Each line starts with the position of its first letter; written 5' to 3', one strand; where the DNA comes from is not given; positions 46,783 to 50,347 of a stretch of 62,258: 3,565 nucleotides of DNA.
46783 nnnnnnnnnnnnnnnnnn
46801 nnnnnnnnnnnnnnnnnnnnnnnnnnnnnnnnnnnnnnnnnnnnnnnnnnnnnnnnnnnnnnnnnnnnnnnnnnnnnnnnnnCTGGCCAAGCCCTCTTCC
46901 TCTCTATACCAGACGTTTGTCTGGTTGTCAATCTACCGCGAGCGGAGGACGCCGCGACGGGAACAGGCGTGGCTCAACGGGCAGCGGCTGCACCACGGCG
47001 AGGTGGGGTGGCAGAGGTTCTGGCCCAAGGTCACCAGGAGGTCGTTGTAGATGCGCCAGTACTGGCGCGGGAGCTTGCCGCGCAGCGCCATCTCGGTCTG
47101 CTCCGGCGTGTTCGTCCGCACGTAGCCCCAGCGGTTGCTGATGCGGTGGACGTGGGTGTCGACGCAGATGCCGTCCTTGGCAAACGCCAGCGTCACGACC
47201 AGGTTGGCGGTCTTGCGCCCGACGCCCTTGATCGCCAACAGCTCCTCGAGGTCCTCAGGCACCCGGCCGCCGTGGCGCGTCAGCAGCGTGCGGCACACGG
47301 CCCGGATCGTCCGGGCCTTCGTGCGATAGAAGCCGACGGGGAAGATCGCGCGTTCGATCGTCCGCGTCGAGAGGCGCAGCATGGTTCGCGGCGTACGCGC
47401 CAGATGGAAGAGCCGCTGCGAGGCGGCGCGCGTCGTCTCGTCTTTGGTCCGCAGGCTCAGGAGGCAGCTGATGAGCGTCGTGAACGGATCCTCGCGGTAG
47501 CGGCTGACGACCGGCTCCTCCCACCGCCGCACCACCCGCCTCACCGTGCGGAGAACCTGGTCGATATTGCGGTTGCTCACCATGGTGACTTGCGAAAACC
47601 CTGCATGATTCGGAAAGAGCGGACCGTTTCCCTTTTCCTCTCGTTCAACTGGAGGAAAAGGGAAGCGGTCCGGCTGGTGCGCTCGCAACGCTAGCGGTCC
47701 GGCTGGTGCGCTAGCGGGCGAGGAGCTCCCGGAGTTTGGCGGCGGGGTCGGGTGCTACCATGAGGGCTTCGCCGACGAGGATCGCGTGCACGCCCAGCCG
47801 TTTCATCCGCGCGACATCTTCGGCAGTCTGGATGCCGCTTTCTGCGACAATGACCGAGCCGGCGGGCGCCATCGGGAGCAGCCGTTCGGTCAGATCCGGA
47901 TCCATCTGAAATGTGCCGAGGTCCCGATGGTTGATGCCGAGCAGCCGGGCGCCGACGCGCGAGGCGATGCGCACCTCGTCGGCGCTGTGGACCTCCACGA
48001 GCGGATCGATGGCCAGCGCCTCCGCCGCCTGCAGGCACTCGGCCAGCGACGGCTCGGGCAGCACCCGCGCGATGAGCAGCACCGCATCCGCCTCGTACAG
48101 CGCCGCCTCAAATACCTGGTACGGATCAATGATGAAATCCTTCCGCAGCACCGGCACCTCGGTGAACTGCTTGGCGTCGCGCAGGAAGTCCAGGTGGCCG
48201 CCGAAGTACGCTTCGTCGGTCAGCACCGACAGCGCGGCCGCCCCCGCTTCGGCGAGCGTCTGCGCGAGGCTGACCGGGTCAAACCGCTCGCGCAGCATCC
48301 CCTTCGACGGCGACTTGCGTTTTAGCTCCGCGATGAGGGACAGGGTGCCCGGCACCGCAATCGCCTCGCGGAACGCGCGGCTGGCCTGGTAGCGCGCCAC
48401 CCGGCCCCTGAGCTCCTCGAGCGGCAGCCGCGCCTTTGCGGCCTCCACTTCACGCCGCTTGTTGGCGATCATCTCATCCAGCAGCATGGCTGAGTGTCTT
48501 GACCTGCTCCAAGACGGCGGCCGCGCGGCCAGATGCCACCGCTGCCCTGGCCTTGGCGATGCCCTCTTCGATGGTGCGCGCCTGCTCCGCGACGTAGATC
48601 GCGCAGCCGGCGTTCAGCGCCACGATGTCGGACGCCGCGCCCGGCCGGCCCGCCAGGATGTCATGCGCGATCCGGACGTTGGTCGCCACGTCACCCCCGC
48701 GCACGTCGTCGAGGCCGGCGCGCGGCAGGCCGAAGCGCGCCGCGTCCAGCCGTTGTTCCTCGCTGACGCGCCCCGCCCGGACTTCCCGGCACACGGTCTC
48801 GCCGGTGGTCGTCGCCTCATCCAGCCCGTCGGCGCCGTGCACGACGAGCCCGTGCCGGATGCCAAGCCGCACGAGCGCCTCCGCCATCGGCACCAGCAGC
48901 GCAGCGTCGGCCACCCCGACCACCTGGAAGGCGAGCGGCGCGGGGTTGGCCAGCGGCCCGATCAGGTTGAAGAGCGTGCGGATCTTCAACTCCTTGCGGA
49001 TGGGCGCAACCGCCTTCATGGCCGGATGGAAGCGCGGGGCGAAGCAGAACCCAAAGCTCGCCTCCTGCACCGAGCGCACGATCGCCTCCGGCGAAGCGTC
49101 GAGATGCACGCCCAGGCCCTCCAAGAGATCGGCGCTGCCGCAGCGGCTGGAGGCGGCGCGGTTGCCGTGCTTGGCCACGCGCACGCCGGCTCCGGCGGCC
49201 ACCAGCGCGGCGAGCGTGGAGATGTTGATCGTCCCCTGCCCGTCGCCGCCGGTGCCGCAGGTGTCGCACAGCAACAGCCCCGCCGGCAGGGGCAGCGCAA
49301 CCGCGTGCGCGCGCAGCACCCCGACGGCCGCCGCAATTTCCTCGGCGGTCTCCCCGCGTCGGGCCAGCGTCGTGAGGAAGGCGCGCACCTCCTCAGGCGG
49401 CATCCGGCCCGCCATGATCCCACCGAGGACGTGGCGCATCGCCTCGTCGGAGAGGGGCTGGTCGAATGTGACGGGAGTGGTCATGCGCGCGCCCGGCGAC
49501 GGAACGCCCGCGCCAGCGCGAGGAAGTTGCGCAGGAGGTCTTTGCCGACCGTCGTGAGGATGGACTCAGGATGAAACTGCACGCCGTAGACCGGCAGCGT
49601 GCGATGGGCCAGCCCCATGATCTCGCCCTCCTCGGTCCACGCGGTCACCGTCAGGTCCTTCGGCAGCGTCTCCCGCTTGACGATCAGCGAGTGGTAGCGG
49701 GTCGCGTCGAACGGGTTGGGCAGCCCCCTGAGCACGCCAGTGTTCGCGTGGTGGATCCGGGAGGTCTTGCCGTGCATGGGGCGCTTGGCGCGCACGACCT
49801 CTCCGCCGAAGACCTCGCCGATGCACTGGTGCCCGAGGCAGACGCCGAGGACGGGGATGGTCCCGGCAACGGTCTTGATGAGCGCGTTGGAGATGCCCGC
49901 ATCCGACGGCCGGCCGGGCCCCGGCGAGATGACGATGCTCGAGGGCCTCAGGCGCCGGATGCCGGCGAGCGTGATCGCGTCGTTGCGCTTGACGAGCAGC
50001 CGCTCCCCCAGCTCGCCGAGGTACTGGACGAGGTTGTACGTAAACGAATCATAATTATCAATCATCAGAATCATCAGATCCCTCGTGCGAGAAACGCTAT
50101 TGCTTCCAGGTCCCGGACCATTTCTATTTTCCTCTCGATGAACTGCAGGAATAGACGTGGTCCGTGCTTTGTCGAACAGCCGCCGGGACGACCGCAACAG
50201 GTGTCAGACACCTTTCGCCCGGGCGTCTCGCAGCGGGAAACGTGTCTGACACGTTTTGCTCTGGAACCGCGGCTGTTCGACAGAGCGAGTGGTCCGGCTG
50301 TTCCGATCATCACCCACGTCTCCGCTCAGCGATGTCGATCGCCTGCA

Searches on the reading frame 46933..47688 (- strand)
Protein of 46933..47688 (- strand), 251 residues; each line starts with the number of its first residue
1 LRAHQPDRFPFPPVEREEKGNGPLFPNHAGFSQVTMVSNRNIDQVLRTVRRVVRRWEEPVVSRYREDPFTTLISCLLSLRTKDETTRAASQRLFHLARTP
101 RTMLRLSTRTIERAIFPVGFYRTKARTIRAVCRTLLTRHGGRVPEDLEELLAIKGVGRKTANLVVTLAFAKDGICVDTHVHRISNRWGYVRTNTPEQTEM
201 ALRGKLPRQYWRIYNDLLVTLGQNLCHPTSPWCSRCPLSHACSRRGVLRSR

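Call 7: search_protein_families(library=pfam, proteins=[window:46933-47688:-], max_evalue=0.01)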
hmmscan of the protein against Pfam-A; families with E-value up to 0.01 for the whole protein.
window:46933-47688:- (251 aa): 2 families
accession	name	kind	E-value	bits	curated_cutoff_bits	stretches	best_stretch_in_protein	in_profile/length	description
PF00730.31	HhH-GPD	-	3.4e-21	76.1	26.2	1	73-206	1-106/108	HhH-GPD superfamily base excision DNA repair protein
PF00633.29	HHH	-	3.3e-07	30.3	24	1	138-164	1-27/30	Helix-hairpin-helix motif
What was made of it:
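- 46933..47688 (-): nth-like HhH-GPD DNA glycosylase directly upstream; conserved neighbour of the small gene. Pfam HhH-GPD (call 7).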

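Call 74: search_protein_families(library=ncbifam, proteins=[window:46933-47688:-], max_evalue=0.001)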
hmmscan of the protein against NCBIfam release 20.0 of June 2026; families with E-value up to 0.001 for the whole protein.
window:46933-47688:- (251 aa): 8 families
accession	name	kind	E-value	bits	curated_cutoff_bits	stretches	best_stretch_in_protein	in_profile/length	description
TIGR01083.1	nth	equivalog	4.5e-51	173.3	211.7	1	56-233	15-192/192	endonuclease III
NF007978.0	PRK10702.1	equivalog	1.1e-33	116.7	405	1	56-243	17-204/211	endonuclease III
TIGR01084.1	mutY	equivalog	1.2e-20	74.2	286.5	1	118-243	78-207/277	A/G-specific adenine glycosylase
NF053634.1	MonDNAglycDR2438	equivalog_domain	2.5e-19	69.7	400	1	64-243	16-205/219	monofunctional DNA glycosylase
NF008132.0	PRK10880.1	equivalog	1.2e-13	50.9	427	1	119-243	82-210/351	A/G-specific adenine glycosylase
NF010488.0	PRK13910.1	equivalog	6.2e-10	38.9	471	1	119-243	45-168/290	adenine-specific DNA glycosylase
NF010494.0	PRK13913.1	equivalog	1.4e-05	25.1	192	1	105-189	76-164/220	3-methyladenine DNA glycosylase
TIGR00588.1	ogg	subfamily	1.5e-05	24.3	397.85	1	145-200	217-276/310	8-oxoguanine DNA-glycosylase (ogg)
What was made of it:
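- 46933..47688 (-): NCBIfam nth at 173 bits, below the equivalog cut-off (call 74).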

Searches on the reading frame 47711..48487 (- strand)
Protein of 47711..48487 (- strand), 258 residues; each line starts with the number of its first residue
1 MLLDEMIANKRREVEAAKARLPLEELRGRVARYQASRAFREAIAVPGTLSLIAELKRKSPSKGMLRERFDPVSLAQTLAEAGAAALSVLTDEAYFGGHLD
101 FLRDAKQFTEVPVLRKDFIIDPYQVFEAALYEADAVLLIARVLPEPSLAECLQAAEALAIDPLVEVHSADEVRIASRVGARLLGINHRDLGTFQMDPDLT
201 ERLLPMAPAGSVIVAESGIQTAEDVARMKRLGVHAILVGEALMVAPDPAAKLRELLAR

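Call 7: search_protein_families(library=pfam, proteins=[window:47711-48487:-], max_evalue=0.01)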
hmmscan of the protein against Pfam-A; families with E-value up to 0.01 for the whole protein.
window:47711-48487:- (258 aa): 1 family
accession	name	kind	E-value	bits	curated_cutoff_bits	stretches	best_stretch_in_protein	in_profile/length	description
PF00218.27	IGPS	-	5.8e-82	275.1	27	1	3-255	1-254/254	Indole-3-glycerol phosphate synthase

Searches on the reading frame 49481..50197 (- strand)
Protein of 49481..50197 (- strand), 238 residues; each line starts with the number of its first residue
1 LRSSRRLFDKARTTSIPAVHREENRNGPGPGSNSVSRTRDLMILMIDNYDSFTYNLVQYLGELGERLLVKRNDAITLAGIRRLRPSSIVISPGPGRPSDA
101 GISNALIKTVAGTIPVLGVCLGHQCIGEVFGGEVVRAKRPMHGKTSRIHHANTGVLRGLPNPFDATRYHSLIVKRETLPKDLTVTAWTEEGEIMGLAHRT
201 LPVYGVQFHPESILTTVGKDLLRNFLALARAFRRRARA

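Call 42: search_protein_families(library=pfam, proteins=[window:49481-50197:-], max_evalue=0.001)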
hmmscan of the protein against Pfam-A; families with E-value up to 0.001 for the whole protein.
window:49481-50197:- (238 aa): 2 families
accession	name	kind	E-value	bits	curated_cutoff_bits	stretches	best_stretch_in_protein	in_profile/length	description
PF00117.34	GATase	-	4.7e-61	206.2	22.8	1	44-226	1-187/190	Glutamine amidotransferase class-I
PF07722.19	Peptidase_C26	-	4.7e-10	40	20.5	1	106-211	97-219/219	Peptidase C26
